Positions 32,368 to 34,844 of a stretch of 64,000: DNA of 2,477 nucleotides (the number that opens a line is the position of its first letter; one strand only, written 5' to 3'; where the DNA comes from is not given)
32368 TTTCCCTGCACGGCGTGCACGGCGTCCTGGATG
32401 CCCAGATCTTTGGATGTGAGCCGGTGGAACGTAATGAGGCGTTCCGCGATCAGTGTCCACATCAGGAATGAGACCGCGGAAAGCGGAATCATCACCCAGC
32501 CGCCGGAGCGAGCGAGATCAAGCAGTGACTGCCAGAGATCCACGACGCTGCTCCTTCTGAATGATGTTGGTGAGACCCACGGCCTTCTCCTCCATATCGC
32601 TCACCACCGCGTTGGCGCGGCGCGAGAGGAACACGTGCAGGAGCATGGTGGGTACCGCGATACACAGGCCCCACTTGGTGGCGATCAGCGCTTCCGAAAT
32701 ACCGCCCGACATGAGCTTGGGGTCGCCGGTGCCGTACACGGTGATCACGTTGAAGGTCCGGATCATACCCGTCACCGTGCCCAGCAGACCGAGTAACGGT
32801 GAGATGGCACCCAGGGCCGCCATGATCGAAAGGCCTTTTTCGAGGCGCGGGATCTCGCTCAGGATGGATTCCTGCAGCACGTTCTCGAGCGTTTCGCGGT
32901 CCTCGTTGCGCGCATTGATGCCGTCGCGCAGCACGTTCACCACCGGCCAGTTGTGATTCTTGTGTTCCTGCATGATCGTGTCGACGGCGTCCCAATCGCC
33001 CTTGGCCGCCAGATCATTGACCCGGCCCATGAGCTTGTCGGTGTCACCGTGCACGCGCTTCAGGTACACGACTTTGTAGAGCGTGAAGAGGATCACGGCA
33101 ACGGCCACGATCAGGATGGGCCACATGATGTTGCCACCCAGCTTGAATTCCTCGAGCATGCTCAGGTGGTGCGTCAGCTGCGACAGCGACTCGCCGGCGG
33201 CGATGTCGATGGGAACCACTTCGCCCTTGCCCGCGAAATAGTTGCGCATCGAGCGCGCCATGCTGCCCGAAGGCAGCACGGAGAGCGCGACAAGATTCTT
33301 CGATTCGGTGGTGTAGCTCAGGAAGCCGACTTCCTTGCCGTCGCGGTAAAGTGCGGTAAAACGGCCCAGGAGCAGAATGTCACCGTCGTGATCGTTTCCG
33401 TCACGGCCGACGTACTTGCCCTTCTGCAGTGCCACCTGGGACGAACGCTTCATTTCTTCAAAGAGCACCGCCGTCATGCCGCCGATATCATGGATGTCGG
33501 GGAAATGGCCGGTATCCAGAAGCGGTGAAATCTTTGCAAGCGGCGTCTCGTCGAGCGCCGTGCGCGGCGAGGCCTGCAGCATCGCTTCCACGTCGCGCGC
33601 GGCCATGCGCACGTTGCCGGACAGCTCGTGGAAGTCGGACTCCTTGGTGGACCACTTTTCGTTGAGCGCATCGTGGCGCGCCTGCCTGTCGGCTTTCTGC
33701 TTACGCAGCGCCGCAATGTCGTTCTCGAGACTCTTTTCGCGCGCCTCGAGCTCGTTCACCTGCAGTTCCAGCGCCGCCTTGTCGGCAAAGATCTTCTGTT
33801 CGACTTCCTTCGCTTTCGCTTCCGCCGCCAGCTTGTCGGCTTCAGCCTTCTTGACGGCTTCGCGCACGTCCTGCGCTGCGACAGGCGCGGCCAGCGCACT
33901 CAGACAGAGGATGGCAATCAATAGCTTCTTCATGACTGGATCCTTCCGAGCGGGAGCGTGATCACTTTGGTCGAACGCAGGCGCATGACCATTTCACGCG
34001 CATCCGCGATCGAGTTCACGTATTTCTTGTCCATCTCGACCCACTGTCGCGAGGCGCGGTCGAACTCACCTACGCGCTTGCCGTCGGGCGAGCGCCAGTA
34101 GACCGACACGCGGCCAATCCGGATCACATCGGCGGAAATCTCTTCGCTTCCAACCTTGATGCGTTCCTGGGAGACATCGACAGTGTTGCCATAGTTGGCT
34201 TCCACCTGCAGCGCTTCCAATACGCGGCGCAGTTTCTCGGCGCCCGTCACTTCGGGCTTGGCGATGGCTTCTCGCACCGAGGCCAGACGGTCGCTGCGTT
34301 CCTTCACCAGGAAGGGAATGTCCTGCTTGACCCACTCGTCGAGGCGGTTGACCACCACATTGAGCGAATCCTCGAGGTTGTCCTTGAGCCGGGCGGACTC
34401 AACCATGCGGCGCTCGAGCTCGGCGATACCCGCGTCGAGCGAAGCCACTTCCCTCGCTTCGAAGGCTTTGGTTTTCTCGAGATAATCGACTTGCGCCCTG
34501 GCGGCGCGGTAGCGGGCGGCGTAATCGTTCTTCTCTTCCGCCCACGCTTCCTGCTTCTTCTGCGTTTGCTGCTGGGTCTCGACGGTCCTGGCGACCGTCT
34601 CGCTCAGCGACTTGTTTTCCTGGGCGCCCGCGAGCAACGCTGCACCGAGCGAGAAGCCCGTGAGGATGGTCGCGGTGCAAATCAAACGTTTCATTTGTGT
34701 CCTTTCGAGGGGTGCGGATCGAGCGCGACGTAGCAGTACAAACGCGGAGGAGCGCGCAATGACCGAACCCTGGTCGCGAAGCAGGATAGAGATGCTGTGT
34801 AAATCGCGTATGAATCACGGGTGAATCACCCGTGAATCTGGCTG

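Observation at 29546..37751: TonB2/Ttp-type six-gene energiser cluster divergent from a CarbopepD-type TonB-dependent receptor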

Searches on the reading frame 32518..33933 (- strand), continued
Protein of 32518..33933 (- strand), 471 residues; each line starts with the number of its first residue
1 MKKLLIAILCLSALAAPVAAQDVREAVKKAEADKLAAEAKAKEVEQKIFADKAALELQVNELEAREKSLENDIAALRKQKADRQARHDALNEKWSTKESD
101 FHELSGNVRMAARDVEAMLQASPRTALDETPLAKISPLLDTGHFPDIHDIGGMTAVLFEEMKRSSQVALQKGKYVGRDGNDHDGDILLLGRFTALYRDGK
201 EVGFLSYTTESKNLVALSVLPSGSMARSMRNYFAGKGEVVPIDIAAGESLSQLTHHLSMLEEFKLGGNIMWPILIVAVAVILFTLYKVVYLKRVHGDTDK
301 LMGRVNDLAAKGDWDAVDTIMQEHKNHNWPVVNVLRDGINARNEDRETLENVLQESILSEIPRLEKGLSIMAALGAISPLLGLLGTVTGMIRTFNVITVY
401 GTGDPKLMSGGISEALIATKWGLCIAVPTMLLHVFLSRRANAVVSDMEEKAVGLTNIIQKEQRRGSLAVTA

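Call 24: get_annotated_region(hit=H6, flank=6000)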
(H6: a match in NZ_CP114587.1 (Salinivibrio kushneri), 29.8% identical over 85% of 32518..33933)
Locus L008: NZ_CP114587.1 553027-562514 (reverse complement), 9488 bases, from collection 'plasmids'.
description: Salinivibrio kushneri strain TGB4 plasmid unnamed, complete sequence
organism: Salinivibrio kushneri (NCBI taxid 1908198)
taxonomy: Bacteria; Pseudomonadota; Gammaproteobacteria; Vibrionales; Vibrionaceae; Salinivibrio; Salinivibrio kushneri
host: -; source: -; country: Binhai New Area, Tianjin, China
typing (MOB-suite, as given by PLSDB): non-mobilizable
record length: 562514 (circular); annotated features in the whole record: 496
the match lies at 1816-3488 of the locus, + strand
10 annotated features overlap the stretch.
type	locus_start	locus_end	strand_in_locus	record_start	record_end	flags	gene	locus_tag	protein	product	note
CDS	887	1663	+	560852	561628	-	-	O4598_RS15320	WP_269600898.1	DUF3450 domain-containing protein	-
CDS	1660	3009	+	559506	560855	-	-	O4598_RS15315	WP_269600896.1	MotA/TolQ/ExbB proton channel family protein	-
CDS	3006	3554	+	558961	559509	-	-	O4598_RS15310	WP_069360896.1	MotA/TolQ/ExbB proton channel family protein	-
CDS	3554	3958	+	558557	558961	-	-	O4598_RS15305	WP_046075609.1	biopolymer transporter ExbD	-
CDS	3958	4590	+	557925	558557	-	-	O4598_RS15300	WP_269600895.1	energy transducer TonB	GO:0006810 - transport [Evidence IEA]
CDS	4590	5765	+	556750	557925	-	-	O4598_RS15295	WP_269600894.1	tetratricopeptide repeat protein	-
CDS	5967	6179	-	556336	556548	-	-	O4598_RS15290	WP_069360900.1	cold-shock protein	-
CDS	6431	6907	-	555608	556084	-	soxR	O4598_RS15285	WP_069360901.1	redox-sensitive transcriptional activator SoxR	GO:0006355 - regulation of DNA-templated transcription [Evidence IEA]; GO:0006979 - response to oxidative stress ...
CDS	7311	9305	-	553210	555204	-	tkt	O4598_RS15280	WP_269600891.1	transketolase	GO:0006098 - pentose-phosphate shunt [Evidence IEA]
CDS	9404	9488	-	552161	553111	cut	tal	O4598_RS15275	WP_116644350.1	transaldolase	GO:0006098 - pentose-phosphate shunt [Evidence IEA]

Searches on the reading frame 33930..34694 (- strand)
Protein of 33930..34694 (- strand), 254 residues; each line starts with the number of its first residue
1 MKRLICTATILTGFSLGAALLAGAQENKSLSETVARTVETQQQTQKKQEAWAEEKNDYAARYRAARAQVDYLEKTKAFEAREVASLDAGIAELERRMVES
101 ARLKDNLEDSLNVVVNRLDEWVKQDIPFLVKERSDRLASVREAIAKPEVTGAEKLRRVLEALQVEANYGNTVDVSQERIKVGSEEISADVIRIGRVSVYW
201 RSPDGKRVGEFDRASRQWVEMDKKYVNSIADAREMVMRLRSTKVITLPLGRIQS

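Call 4: search_protein_families(library=pfam, proteins=[window:33930-34694:-], max_evalue=0.01)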
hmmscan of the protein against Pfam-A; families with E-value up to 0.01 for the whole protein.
window:33930-34694:- (254 aa): 2 families
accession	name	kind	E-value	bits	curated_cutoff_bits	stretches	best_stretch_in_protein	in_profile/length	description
PF11932.13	DUF3450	-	1.9e-61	207.9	32.6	1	16-249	10-240/241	Protein of unknown function (DUF3450)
PF23534.1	Microp_apicomplexa_20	-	0.0091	16.5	27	0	87-124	16-56/79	Apicomplexa microprotein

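Call 5: search_protein_families(library=ncbifam, proteins=[window:33930-34694:-], max_evalue=0.01)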
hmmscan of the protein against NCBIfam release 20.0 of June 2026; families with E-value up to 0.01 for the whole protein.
window:33930-34694:- (254 aa): 1 family
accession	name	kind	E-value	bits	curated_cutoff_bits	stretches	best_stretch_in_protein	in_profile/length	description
TIGR02168.1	SMC_prok_B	equivalog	0.0079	13.9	567.35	1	25-156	253-945/1181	chromosome segregation protein SMC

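Call 21: search_solved_structures(query=window:33930-34694:-, max_evalue=1)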
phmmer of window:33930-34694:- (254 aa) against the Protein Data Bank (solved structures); distinct sequences matched with E-value up to 1: 2.
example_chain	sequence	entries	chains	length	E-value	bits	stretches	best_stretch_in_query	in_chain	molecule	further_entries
8esq_F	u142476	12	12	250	0.67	12.9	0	24-77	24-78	60S ribosomal protein L7-B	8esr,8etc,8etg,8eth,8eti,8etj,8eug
3ci6_A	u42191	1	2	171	0.97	12.4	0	94-155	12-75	Phosphoenolpyruvate-protein phosphotransferase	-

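Call 45: find_related_loci(query=A1, collection=genome_contigs, flank=8000)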
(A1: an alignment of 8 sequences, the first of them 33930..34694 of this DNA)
Query A1 (254 aa) in genome_contigs; peptide patterns used: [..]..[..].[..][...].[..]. (x = any residue, [..] = any of these).
599 stretches matched a pattern (row limit reached: there are more); 549 encode a relative of the query (tblastn E <= 1e-3); the best 80 are kept; 80 distinct loci.
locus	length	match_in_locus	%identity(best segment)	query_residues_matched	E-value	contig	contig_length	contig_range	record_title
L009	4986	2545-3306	76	1-253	6e-126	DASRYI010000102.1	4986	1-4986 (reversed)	MAG TPA_asm: Candidatus Krumholzibacteriia bacterium isolate SMAG_U13222 k141_362734, whole genome shotgun sequence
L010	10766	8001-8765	67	1-254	2e-110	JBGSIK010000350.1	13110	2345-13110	MAG: Candidatus Krumholzibacteriia bacterium isolate JTS-AC129 k141_3042229, whole genome shotgun sequence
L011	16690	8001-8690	63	25-254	3e-95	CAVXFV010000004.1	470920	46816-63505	MAG: Candidatus Latescibacteria bacterium isolate MFD02416.bin.2.66 genome assembly, contig: contig_3349, whole genome s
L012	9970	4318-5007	63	24-253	2e-94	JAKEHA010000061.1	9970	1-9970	MAG: Candidatus Latescibacterota bacterium isolate PMV_6.20 PMV_6.20.k101_174554, whole genome shotgun sequence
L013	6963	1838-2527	61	24-253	1e-90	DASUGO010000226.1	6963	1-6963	MAG TPA_asm: Candidatus Krumholzibacteriia bacterium isolate SMAG_U1407 k141_2066261, whole genome shotgun sequence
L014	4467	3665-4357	63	24-254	1e-89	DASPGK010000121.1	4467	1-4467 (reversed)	MAG TPA_asm: Candidatus Krumholzibacteriia bacterium isolate SMAG_U16449 k141_500663, whole genome shotgun sequence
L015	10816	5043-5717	62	30-254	1e-89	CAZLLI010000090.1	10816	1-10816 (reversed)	MAG TPA_asm: uncultured bacterium isolate SRP173033_co3_72 genome assembly, contig: NODE_8311_length_10816_cov_9.328315,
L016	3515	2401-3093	59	24-254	3e-90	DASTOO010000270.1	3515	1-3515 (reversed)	MAG TPA_asm: Candidatus Krumholzibacteriia bacterium isolate SMAG_U2172 k141_879580, whole genome shotgun sequence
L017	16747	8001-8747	47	1-253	3e-74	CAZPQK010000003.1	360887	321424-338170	MAG TPA_asm: uncultured bacterium isolate SRP334346_co1_198 genome assembly, contig: NODE_23_length_360887_cov_9.313254,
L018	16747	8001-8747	49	1-252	7e-74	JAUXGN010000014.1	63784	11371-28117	MAG: Candidatus Eisenbacteria bacterium isolate CSMAG_2930 CSMAG_2930_k117_3011679_length_63784_cov_17.0000, whole genom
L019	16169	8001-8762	46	1-254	6e-73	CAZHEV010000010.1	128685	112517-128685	MAG TPA_asm: uncultured bacterium isolate SRP141376_co1_25 genome assembly, contig: NODE_303_length_128685_cov_11.113535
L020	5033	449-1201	48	1-254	3e-72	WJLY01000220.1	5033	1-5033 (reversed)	MAG: Candidatus Effluviviaceae Genus IV sp. isolate Bin_501 k141_3268968, whole genome shotgun sequence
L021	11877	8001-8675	52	30-254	2e-70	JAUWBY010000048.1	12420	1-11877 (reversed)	MAG: Candidatus Eisenbacteria bacterium isolate CSMAG_2124 CSMAG_2124_k141_504611_length_12420_cov_10.0000, whole genome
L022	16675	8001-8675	51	29-253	6e-70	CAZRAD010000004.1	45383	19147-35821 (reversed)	MAG TPA_asm: uncultured bacterium isolate binchicken_co334_58 genome assembly, contig: NODE_1224_length_45383_cov_5.8811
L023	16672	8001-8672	51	30-253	9e-70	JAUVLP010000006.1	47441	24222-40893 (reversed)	MAG: Candidatus Eisenbacteria bacterium isolate CSMAG_509 CSMAG_509_k141_294492_length_47441_cov_13.5608, whole genome s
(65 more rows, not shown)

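Call 72: find_homologous_proteins(query=window:33930-34694:-)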
Query window:33930-34694:- (254 aa): 223 proteins with E <= 0.001 among 3657 candidates; the best 120 are listed.
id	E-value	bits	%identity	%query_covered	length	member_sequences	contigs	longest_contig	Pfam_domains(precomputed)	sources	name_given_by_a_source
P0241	5.7e-146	502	94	100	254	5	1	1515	PF11932.14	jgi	jgi:hypothetical protein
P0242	3.5e-143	493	93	100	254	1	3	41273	PF11932.14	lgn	-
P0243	3.8e-143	493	93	100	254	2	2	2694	PF11932.14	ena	-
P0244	2.9e-142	490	92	100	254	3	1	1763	PF11932.14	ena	-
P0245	1.5e-141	488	91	100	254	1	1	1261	PF11932.14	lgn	-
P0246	8.7e-137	472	89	100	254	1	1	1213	PF11932.14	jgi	jgi:hypothetical protein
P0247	5.9e-133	460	85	100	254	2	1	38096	PF11932.14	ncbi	-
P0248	2.5e-130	451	84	100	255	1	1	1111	PF11932.14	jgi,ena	-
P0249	4.2e-129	447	83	100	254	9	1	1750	PF11932.14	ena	-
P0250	6.0e-129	446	84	100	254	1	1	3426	PF11932.14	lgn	-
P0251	1.2e-127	442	82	100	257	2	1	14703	PF11932.14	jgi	jgi:hypothetical protein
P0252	2.1e-127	441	83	100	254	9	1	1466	PF11932.14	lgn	-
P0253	1.9e-126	438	82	100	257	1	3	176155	PF11932.14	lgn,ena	-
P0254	9.3e-126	436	82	100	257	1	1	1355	PF11932.14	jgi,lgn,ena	-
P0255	2.2e-125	435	81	100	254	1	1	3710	PF11932.14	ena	-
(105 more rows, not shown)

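Call 80: predict_structure(alignment_id=A4)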
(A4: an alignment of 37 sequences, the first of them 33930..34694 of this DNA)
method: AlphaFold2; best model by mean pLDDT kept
length: 254 residues; sequences in the alignment: 37
mean_pLDDT: 74.8   pTM: 0.38
mean pLDDT of the five models: 74.8, 74.5, 71.8, 71.0, 67.8
residues with pLDDT >= 90: 21; 70-90: 168; 50-70: 24; < 50: 41
segments of 3 or more residues with pLDDT < 50: 1-27, 240-247, 249-254
pLDDT, mean of each block of 10 residues (from residue 1): 40 38 44 77 86 88 90 92 91 87 83 85 73 82 80 80 67 79 84 77 85 83 80 69 43 37
secondary structure, 60 per line:
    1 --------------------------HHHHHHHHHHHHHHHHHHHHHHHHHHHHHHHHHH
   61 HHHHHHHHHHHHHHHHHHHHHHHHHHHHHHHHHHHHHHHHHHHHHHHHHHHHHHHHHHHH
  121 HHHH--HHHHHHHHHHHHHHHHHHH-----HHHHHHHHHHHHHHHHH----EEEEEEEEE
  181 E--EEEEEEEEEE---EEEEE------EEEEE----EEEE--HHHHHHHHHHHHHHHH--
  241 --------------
elements in order: H27-124 H127-145 H151-167 E172-181 E184-193 E197-201 E208-212 E217-220 H223-238

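Call 111: search_protein_representatives(alignment_id=A4)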
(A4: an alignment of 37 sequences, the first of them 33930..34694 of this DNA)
Query: 37 sequences, 255 profile positions. Proteins with E-value up to 0.001 (for the whole library): 1799; up to 1e-10: 1194; up to 1e-30: 313. The best 150 are listed.
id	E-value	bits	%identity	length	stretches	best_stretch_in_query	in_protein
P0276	5.3e-101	353.8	-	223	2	123-255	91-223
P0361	1.4e-83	296.7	-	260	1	19-255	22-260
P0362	2.2e-82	292.8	-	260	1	4-255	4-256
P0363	2.4e-82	292.7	-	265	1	9-255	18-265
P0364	1.1e-80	287.2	-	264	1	9-254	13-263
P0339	2.7e-80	285.9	-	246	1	1-184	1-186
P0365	6.5e-80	284.7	-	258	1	9-255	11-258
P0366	5.5e-78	278.3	-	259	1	25-255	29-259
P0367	4.8e-76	272.0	-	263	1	25-255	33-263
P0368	1.5e-75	270.3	-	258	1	7-253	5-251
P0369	2.3e-75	269.8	-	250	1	12-254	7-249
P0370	6.5e-75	268.3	-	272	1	11-255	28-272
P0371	1.5e-73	263.8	-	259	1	2-253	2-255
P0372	8.6e-71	254.8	-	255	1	10-254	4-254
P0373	8.8e-70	251.5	-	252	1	12-254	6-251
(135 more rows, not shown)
